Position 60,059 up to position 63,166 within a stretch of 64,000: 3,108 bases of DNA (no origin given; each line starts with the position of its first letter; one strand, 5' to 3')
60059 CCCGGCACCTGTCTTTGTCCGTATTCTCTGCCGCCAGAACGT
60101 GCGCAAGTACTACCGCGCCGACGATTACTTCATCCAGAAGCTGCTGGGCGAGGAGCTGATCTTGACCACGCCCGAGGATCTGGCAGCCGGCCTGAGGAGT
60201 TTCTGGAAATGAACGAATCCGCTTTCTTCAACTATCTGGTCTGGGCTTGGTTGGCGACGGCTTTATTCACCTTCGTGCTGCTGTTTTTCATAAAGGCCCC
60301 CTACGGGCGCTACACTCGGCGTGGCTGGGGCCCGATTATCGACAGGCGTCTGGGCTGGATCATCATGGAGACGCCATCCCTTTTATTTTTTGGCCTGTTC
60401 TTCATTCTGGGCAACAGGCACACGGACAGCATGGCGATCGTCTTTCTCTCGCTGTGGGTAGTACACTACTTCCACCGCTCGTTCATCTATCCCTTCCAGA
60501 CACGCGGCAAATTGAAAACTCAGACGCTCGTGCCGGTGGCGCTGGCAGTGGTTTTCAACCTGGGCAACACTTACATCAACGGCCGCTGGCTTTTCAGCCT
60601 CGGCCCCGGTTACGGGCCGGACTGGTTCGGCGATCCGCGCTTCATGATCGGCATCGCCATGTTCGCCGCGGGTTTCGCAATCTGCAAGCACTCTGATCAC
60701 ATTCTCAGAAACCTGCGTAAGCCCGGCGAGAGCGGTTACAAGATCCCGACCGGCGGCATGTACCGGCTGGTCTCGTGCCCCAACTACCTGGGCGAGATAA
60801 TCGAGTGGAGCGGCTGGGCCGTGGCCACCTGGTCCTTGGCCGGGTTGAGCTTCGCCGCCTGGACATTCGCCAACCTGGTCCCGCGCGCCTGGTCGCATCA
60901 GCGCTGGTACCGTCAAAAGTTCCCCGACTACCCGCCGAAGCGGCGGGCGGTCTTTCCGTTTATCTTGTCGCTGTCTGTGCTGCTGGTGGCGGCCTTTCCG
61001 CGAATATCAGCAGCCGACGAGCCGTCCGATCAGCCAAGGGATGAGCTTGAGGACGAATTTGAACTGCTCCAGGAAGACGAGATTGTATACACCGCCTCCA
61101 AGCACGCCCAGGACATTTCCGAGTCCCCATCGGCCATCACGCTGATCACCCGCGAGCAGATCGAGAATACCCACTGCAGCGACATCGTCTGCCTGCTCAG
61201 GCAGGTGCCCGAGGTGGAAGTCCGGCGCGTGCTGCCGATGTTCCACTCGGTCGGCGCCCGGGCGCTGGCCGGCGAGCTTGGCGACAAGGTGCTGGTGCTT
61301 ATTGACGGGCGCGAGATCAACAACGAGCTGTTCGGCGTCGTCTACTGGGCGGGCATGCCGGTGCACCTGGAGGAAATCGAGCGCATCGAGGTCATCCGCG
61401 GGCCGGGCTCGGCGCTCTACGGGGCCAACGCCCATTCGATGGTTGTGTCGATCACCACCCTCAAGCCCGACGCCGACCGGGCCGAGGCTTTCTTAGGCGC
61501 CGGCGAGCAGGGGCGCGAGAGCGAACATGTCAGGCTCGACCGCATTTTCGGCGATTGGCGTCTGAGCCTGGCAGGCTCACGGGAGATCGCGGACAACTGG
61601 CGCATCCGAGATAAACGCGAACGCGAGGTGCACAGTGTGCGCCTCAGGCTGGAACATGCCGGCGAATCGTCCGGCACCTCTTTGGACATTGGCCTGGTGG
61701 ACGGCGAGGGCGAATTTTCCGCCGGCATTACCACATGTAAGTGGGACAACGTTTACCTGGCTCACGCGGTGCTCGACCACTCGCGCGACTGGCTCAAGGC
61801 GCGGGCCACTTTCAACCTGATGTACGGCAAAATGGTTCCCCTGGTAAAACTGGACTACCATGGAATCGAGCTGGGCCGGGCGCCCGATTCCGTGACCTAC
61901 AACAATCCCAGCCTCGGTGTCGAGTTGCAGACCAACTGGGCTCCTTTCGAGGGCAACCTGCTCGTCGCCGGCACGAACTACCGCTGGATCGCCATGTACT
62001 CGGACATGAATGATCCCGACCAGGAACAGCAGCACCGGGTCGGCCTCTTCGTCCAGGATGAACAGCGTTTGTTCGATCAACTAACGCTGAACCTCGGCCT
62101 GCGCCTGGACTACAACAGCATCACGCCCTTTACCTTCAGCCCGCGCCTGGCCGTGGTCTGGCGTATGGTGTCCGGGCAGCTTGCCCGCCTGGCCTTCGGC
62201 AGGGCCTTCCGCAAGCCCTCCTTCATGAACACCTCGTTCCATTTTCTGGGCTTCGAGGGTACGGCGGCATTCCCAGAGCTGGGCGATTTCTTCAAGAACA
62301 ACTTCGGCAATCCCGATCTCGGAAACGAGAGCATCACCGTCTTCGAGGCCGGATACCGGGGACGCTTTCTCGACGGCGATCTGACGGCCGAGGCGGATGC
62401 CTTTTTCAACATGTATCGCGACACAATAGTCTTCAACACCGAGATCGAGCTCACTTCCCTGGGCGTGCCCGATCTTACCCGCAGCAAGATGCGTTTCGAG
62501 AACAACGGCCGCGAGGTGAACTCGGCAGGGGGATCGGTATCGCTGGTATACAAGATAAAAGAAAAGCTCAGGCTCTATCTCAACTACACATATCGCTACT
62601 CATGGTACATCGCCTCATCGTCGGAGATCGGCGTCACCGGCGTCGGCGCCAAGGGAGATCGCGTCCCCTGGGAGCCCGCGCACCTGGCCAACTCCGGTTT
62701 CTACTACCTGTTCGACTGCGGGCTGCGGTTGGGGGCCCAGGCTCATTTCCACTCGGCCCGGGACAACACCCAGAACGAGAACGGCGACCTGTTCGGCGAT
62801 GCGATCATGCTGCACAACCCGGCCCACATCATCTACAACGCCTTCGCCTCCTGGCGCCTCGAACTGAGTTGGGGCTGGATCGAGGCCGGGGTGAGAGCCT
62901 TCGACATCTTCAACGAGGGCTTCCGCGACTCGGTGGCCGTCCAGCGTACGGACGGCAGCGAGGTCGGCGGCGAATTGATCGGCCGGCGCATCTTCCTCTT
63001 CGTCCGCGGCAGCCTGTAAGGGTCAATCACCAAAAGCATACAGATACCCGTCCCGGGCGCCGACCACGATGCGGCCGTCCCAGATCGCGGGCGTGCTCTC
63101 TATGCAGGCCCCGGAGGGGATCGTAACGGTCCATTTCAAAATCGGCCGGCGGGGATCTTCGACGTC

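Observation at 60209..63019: Single ORF fusing an inner-membrane steroid-5-alpha-reductase-like enzyme to a TonB-dependent-receptor-like outer-membrane barrel through an internal signal peptide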

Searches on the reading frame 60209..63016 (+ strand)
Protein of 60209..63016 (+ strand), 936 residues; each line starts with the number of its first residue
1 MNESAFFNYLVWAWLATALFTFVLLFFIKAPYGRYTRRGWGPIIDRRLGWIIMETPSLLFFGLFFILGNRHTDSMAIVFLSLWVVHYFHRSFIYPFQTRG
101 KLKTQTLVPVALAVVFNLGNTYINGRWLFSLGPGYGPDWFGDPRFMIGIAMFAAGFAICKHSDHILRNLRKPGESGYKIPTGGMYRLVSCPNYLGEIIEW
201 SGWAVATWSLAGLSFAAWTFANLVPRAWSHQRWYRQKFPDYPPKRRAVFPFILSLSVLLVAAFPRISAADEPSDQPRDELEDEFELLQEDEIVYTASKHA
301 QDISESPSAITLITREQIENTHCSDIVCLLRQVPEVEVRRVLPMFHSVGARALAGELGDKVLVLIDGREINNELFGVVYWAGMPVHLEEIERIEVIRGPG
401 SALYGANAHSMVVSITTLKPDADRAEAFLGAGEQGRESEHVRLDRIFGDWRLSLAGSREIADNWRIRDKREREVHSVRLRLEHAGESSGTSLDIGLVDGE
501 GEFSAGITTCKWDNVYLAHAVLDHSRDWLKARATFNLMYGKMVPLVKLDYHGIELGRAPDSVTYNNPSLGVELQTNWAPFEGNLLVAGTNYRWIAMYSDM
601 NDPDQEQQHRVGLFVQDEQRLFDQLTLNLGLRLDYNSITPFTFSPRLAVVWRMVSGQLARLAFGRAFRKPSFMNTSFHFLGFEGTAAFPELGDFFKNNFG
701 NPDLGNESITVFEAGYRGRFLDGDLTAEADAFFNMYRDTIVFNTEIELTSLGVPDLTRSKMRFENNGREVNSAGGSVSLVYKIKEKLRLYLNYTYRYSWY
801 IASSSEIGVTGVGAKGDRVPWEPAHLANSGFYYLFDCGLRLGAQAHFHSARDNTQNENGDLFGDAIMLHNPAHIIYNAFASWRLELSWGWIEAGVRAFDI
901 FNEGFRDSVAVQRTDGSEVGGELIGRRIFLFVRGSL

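Call 3: search_protein_families(library=pfam, proteins=[window:60209-63016:+], max_evalue=0.01)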
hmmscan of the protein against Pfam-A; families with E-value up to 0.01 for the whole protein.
window:60209-63016:+ (936 aa): 7 families
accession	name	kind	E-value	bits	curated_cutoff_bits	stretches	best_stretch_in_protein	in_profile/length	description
PF02544.21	Steroid_dh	-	8.1e-48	162.6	22.6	1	105-253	3-150/150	3-oxo-5-alpha-steroid 4-dehydrogenase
PF00593.30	TonB_dep_Rec_b-barrel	-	4.9e-31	109.5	27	1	563-887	111-426/436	TonB dependent receptor-like, beta-barrel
PF07715.20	Plug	-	4.6e-16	59.7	23.9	1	303-409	2-104/107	TonB-dependent Receptor Plug Domain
PF25183.1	OMP_b-brl_4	-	3e-05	23.1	30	1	604-637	361-394/838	Outer membrane beta barrel domain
PF06966.17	DUF1295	-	7.6e-05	22.7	20.4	1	146-211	122-188/235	Protein of unknown function (DUF1295)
PF04191.18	PEMT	-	0.0014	19.5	25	1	176-222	39-86/105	Phospholipid methyltransferase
PF14905.12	OMP_b-brl_3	-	0.0017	18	27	1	695-859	204-346/408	Outer membrane protein beta-barrel family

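Call 4: search_protein_families(library=ncbifam, proteins=[window:60209-63016:+], max_evalue=0.01)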
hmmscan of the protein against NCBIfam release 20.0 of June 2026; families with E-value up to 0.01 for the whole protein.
window:60209-63016:+ (936 aa): 24 families
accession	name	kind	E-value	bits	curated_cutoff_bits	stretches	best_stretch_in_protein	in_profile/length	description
NF053590.1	TonB_dep_TOL0244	equivalog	1.5e-47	162.5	645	1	293-795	15-491/604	TOL_0244 family TonB-dependent receptor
TIGR01779.1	TonB-B12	equivalog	4.5e-28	98.2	599.7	1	289-433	28-168/614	TonB-dependent vitamin B12 receptor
NF010010.0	PRK13483.1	equivalog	4.5e-28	97.6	927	2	287-420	31-165/660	ligand-gated channel protein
NF050067.1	TonBEntbctnRecCfrA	equivalog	1.9e-25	89.3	1200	2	289-419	26-159/698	TonB-dependent ferric enterobactin receptor CfrA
NF010011.0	PRK13484.1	equivalog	1.5e-24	86.2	1197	2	288-432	29-173/682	IreA family TonB-dependent siderophore receptor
TIGR01785.1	TonB-hemin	subfamily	1.8e-24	86.2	316.85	2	607-885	362-635/677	TonB-dependent heme/hemoglobin receptor family protein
NF007926.1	PRK10641.1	equivalog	6e-22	77.9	836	1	288-469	26-205/617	TonB-dependent vitamin B12 receptor BtuB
NF010038.0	PRK13513.1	equivalog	1.6e-21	76.5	942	2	287-421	33-168/659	ligand-gated channel protein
TIGR01786.1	TonB-hemlactrns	subfamily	2.1e-21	76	323.75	2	606-799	388-584/719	TonB-dependent hemoglobin/transferrin/lactoferrin family receptor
NF007478.2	PRK10064.1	equivalog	2.1e-20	72.5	745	2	288-419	29-159/663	catecholate siderophore receptor CirA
TIGR01783.1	TonB-siderophor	subfamily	3.6e-18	65.6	223.5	1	306-488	2-182/649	TonB-dependent siderophore receptor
NF010012.0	PRK13486.1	equivalog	5.8e-18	64.6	924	2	288-440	24-179/696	TonB-dependent receptor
NF010048.1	PRK13524.1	subfamily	2e-17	62.9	493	2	594-795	418-614/744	FepA family TonB-dependent siderophore receptor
NF010051.0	PRK13528.1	subfamily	5.6e-16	57.9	583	2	294-424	38-178/727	FepA family TonB-dependent siderophore receptor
NF049945.1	TonB_dep_FCYXU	equivalog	3e-15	55.9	825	2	279-421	26-170/697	TonB-dependent receptor, FCYXU motif-type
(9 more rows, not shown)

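Call 5: find_homologous_proteins(query=window:60209-63016:+, max_evalue=1e-10)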
Query window:60209-63016:+ (936 aa): 1328 proteins with E <= 1e-10 among 8000 candidates; the best 120 are listed.
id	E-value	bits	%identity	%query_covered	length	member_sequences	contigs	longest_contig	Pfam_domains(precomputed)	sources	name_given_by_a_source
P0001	0.0e+0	1283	80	73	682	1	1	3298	PF25183.2,PF07715.21,PF00593.31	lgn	-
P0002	2.5e-273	928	61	69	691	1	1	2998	PF07715.21,PF00593.31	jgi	jgi:outer membrane receptor for ferrienterochelin and colicin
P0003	6.2e-269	913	59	74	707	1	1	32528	PF07715.21,PF00593.31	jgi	jgi:outer membrane receptor for ferrienterochelin and colicin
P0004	1.7e-263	895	59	72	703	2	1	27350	PF07715.21,PF00593.31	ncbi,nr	ncbi:MAG: TonB-dependent receptor [Deltaproteobacteria bacterium]|nr:TonB-dependent receptor [Deltap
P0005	6.5e-256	870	57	69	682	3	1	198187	PF07715.21,PF00593.31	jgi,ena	-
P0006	9.9e-253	860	56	73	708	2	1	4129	PF07715.21,PF00593.31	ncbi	-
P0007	6.3e-252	857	59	69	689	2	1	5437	PF07715.21,PF00593.31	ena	-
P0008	4.3e-243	828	56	72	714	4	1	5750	PF07715.21,PF00593.31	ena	-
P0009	2.1e-241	822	55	70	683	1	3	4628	PF07715.21,PF00593.31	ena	-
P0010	5.3e-238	811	54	70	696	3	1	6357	PF07715.21,PF00593.31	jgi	jgi:iron complex outermembrane receptor protein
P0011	1.4e-236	806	56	69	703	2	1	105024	PF07715.21,PF00593.31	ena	-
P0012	2.3e-236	805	54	69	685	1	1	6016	PF07715.21,PF00593.31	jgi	jgi:outer membrane receptor for ferrienterochelin and colicin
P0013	6.8e-236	804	53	73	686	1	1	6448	PF07715.21,PF00593.31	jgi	-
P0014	1.7e-234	799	52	74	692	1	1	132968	PF07715.21,PF00593.31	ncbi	-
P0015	2.2e-234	799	55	73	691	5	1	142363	PF07715.21,PF00593.31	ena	-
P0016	5.0e-234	798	55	70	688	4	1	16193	PF07715.21,PF00593.31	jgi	jgi:iron complex outermembrane receptor protein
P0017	6.2e-234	797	54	71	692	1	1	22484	PF07715.21,PF00593.31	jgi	-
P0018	3.5e-233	795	54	72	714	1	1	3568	PF07715.21,PF00593.31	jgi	jgi:outer membrane receptor protein involved in Fe transport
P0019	8.2e-233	794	54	72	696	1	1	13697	PF25183.2,PF07715.21,PF00593.31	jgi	-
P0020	9.4e-233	793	52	73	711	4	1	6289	PF07715.21,PF00593.31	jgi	jgi:hypothetical protein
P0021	5.1e-232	791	54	72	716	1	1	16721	PF07715.21,PF00593.31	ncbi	-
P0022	1.5e-231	789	53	72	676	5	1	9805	PF07715.21,PF00593.31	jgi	jgi:iron complex outermembrane receptor protein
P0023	6.4e-227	774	51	74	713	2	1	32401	PF07715.21,PF00593.31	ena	-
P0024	8.9e-226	770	52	73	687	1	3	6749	PF07715.21,PF00593.31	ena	-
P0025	1.1e-225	770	52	74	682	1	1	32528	PF07715.21,PF00593.31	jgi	jgi:outer membrane receptor for ferrienterochelin and colicin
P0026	8.3e-225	767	52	71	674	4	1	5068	PF07715.21,PF00593.31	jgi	jgi:iron complex outermembrane receptor protein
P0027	8.4e-225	767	52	74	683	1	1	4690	PF07715.21,PF00593.31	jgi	jgi:outer membrane cobalamin receptor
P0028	1.7e-224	766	55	70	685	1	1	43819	PF07715.21,PF00593.31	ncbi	-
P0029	7.6e-224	764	52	74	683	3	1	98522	PF07715.21,PF00593.31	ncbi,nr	ncbi:MAG TPA: TonB-dependent receptor [Myxococcota bacterium]|nr:TonB-dependent receptor [Myxococcot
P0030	1.2e-223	763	53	69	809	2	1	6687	PF07715.21,PF00593.31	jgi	jgi:iron complex outermembrane receptor protein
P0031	3.0e-223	762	52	73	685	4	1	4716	PF07715.21,PF00593.31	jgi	jgi:iron complex outermembrane receptor protein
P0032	3.9e-223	762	54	71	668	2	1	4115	PF07715.21,PF00593.31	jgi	jgi:outer membrane receptor protein involved in Fe transport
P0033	4.8e-223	761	52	72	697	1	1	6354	PF07715.21,PF00593.31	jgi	jgi:iron complex outermembrane receptor protein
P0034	9.3e-223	760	53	71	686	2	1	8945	PF07715.21,PF00593.31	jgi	jgi:outer membrane receptor for ferrienterochelin and colicin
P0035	2.2e-222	759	52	72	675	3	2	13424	PF07715.21,PF00593.31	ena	-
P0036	2.2e-221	756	52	71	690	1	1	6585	PF07715.21,PF00593.31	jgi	jgi:outer membrane receptor for ferrienterochelin and colicin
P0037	1.7e-220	753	53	70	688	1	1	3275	PF07715.21,PF00593.31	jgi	jgi:iron complex outermembrane receptor protein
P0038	8.5e-220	751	51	72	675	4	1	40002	PF07715.21,PF00593.31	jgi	jgi:iron complex outermembrane receptor protein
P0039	1.3e-219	750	51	73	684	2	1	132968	PF07715.21,PF00593.31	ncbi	-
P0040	1.6e-219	750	54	69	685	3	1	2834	PF07715.21,PF00593.31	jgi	jgi:iron complex outermembrane receptor protein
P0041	2.2e-219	749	53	69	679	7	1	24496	PF07715.21,PF00593.31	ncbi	-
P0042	4.7e-219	748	51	72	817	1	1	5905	PF07715.21,PF00593.31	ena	-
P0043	1.2e-218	747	54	69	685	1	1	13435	PF07715.21,PF00593.31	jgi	jgi:outer membrane receptor for ferrienterochelin and colicin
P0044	2.8e-218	746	52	73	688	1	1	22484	PF07715.21,PF00593.31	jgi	-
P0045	2.9e-218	745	52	70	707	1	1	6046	PF07715.21,PF00593.31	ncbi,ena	-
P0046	3.6e-218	745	52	73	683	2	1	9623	PF07715.21,PF00593.31,PF14905.13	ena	-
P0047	3.9e-218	745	51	73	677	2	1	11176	PF07715.21,PF00593.31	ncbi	ncbi:TonB-dependent receptor plug domain-containing protein [Myxococcota bacterium]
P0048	5.4e-218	745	53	74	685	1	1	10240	PF07715.21,PF00593.31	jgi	-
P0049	8.0e-218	744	54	70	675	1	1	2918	PF07715.21,PF00593.31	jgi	jgi:outer membrane receptor protein involved in Fe transport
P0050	1.6e-217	743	47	57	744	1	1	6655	PF07715.21,PF00593.31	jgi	jgi:iron complex outermembrane receptor protein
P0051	1.8e-217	743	53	70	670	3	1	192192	PF07715.21,PF00593.31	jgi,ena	-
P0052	1.2e-216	740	52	69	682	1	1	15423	PF07715.21,PF00593.31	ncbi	-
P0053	1.7e-216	740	52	69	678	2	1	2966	PF07715.21,PF00593.31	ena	-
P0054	2.1e-216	739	51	73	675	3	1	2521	PF07715.21,PF00593.31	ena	-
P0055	2.6e-216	739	51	73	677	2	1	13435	PF07715.21,PF00593.31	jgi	jgi:outer membrane receptor for ferrienterochelin and colicin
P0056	3.8e-216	738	49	73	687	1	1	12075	PF07715.21,PF00593.31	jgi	-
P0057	4.1e-216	738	52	70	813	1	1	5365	PF07715.21,PF00593.31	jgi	jgi:outer membrane receptor for ferrienterochelin and colicin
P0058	1.1e-215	737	50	72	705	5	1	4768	PF07715.21,PF00593.31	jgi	jgi:iron complex outermembrane receptor protein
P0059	3.7e-215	735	54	70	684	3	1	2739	PF07715.21,PF00593.31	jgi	jgi:outer membrane receptor for ferrienterochelin and colicin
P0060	4.4e-215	735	52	70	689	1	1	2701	PF07715.21,PF00593.31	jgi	jgi:iron complex outermembrane receptor protein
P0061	4.9e-215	735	51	73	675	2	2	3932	PF07715.21,PF00593.31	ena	-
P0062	1.5e-214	733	52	70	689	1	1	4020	PF07715.21,PF00593.31,PF14905.13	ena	-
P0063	2.2e-214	733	51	70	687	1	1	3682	PF07715.21,PF00593.31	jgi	jgi:outer membrane receptor for ferrienterochelin and colicin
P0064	2.2e-214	733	51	69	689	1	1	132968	PF07715.21,PF00593.31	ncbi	-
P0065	2.3e-214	733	50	73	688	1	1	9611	PF07715.21,PF00593.31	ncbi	-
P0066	7.4e-214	731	53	69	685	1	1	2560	PF07715.21,PF00593.31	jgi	jgi:iron complex outermembrane receptor protein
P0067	1.1e-213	730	50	73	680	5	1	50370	PF07715.21,PF00593.31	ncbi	-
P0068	1.3e-213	730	53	69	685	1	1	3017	PF07715.21,PF00593.31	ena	-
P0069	1.8e-213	730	51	69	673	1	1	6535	PF07715.21,PF00593.31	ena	-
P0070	2.3e-213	729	51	73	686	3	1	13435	PF07715.21,PF00593.31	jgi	jgi:outer membrane receptor for ferrienterochelin and colicin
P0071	9.8e-213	727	52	70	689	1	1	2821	PF07715.21,PF00593.31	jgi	jgi:outer membrane receptor for ferrienterochelin and colicin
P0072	2.0e-212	726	51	72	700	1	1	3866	PF07715.21,PF00593.31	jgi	jgi:outer membrane cobalamin receptor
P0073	7.8e-212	724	51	73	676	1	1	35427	PF07715.21,PF00593.31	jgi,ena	-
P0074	1.2e-211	724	50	74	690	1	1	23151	PF07715.21,PF00593.31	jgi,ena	-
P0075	1.5e-211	723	51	73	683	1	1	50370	PF07715.21,PF00593.31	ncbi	-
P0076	3.4e-211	722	49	73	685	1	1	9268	PF07715.21,PF00593.31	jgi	jgi:outer membrane receptor for ferrienterochelin and colicin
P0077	5.7e-211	721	49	70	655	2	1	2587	PF07715.21,PF00593.31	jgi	jgi:iron complex outermembrane receptor protein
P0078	9.3e-211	721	49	74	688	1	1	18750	PF07715.21,PF00593.31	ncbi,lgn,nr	ncbi:MAG: TonB-dependent receptor [Deltaproteobacteria bacterium]|nr:TonB-dependent receptor [Deltap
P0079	3.2e-210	719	50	70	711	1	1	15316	PF07715.21,PF00593.31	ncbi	-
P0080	6.5e-210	718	51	72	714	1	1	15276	PF07715.21,PF00593.31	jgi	jgi:outer membrane receptor for ferrienterochelin and colicin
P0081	8.7e-210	717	50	74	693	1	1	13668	PF07715.21,PF00593.31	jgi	jgi:outer membrane receptor for ferrienterochelin and colicin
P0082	1.3e-209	717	51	70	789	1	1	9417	PF07715.21,PF00593.31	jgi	jgi:hypothetical protein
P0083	2.5e-209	716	50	74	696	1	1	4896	PF07715.21,PF00593.31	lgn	-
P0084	2.6e-209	716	52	69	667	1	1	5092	PF07715.21,PF00593.31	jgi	jgi:iron complex outermembrane receptor protein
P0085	1.7e-207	710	50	70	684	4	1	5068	PF07715.21,PF00593.31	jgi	jgi:iron complex outermembrane receptor protein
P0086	1.9e-207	710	50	74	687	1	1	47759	PF07715.21,PF00593.31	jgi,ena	-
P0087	2.4e-207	709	50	71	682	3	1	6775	PF07715.21,PF00593.31,PF14905.13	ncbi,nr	ncbi:MAG: TonB-dependent receptor [Deltaproteobacteria bacterium]|nr:TonB-dependent receptor [Deltap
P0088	1.5e-206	707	50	70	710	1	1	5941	PF07715.21,PF00593.31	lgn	-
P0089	1.7e-206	707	47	71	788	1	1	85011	PF07715.21,PF11684.14,PF00593.31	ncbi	-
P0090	2.2e-206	706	51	69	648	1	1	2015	PF07715.21,PF00593.31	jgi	jgi:iron complex outermembrane receptor protein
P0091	2.8e-206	706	51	69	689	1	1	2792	PF07715.21,PF00593.31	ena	-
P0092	5.5e-206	705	49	72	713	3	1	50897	PF07715.21,PF00593.31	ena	-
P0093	1.4e-205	704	49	74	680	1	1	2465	PF07715.21,PF00593.31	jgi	jgi:iron complex outermembrane receptor protein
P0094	1.8e-205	703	50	74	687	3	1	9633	PF07715.21,PF00593.31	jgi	jgi:outer membrane receptor for ferrienterochelin and colicin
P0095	5.6e-205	702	48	73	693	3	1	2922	PF07715.21,PF00593.31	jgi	-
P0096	7.6e-205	701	47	73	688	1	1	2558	PF07715.21,PF00593.31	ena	-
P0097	8.4e-205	701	49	72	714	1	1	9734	PF07715.21,PF00593.31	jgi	-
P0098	1.3e-204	700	51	69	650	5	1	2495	PF07715.21,PF00593.31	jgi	jgi:outer membrane receptor for ferrienterochelin and colicin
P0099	1.5e-204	700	49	73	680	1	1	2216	PF07715.21,PF00593.31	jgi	jgi:iron complex outermembrane receptor protein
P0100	4.3e-204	699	51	69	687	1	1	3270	PF07715.21,PF00593.31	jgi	jgi:iron complex outermembrane receptor protein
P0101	5.8e-204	698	50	69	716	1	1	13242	PF07715.21,PF00593.31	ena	-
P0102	8.3e-204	698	50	73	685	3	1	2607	PF07715.21,PF00593.31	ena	-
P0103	9.9e-204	697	49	70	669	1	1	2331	PF07715.21,PF00593.31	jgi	jgi:iron complex outermembrane receptor protein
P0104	2.6e-203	696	51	71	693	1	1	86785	PF07715.21,PF00593.31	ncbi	-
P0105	6.8e-203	695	48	73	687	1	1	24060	PF07715.21,PF00593.31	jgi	-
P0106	1.2e-202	694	49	71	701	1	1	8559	PF07715.21,PF00593.31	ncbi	-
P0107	1.7e-202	693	48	74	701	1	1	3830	PF25183.2,PF07715.21,PF00593.31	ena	-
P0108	2.0e-202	693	49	70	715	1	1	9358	PF07715.21,PF00593.31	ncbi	-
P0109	2.1e-202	693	49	71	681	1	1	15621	PF07715.21,PF00593.31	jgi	jgi:outer membrane receptor for ferrienterochelin and colicin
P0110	3.0e-202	693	50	74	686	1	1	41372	PF07715.21,PF00593.31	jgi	-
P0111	3.0e-202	693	48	72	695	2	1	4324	PF07715.21,PF00593.31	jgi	jgi:iron complex outermembrane receptor protein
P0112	1.0e-201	691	48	73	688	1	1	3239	PF07715.21,PF00593.31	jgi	jgi:iron complex outermembrane receptor protein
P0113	1.1e-201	691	49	70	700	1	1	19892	PF07715.21,PF00593.31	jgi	-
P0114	1.6e-201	690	50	69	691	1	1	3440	PF07715.21,PF00593.31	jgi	jgi:iron complex outermembrane receptor protein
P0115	2.0e-201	690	47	73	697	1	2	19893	PF07715.21,PF00593.31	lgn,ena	-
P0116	3.4e-201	689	47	73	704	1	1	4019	PF07715.21,PF00593.31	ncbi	-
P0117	3.5e-201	689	48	72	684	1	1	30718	PF07715.21,PF00593.31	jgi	-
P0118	4.9e-201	688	50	71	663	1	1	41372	PF07715.21,PF00593.31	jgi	-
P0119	8.6e-201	688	49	69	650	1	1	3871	PF07715.21,PF00593.31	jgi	jgi:iron complex outermembrane receptor protein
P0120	9.1e-201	688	49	74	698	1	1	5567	PF07715.21,PF00593.31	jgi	-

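Call 7: find_encoding_contigs(protein=P0001, flank=5000)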
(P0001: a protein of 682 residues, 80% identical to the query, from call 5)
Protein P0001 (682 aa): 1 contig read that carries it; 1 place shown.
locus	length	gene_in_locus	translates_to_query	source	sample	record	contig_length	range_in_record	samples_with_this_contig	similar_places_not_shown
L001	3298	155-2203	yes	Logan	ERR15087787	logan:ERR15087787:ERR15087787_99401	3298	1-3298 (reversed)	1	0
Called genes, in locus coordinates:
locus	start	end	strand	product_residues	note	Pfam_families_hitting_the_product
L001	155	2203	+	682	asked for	PF07715:Plug, PF00593:TonB_dep_Rec_b-barrel, PF25183:OMP_b-brl_4 (faint)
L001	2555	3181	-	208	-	PF14771:DUF4476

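Call 10: find_encoding_contigs(protein=window:60209-63016:+, flank=10000)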
Protein window:60209-63016:+ (936 aa): 5 contigs read that carry it; 2 places shown.
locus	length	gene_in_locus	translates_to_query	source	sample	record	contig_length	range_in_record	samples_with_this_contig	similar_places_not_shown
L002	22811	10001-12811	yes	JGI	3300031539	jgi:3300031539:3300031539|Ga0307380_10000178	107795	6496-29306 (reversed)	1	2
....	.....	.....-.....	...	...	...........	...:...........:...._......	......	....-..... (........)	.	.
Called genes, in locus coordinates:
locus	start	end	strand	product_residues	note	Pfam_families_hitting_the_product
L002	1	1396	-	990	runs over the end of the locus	PF01326:PPDK_N, PF00391:PEP-utilizers, PF02896:PEP-utilizers_C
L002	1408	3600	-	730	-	PF02092:tRNA_synt_2f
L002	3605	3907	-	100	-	-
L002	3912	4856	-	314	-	PF02091:tRNA-synt_2e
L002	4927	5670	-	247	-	PF11967:RecO_N, PF02565:RecO_C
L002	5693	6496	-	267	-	PF13174:TPR_6 (faint), PF07721:TPR_4 (faint), PF13432:TPR_16, PF13424:TPR_12, PF00515:TPR_1, PF07719:TPR_2 (weak), PF13414:TPR_11 (weak), PF14559:TPR_19, +7 more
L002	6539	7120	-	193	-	-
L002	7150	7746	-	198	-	-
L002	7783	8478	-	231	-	PF04055:Radical_SAM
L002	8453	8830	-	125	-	PF01242:PTPS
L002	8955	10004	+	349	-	-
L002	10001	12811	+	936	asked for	PF02544:Steroid_dh, PF07715:Plug, PF00593:TonB_dep_Rec_b-barrel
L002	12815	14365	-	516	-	PF13570:Beta-prop_ACSF4, PF13360:PQQ_2 (weak)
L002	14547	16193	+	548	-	PF02310:B12-binding (weak)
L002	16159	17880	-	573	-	PF01368:DHH, PF02272:DHHA1, PF17768:RecJ_OB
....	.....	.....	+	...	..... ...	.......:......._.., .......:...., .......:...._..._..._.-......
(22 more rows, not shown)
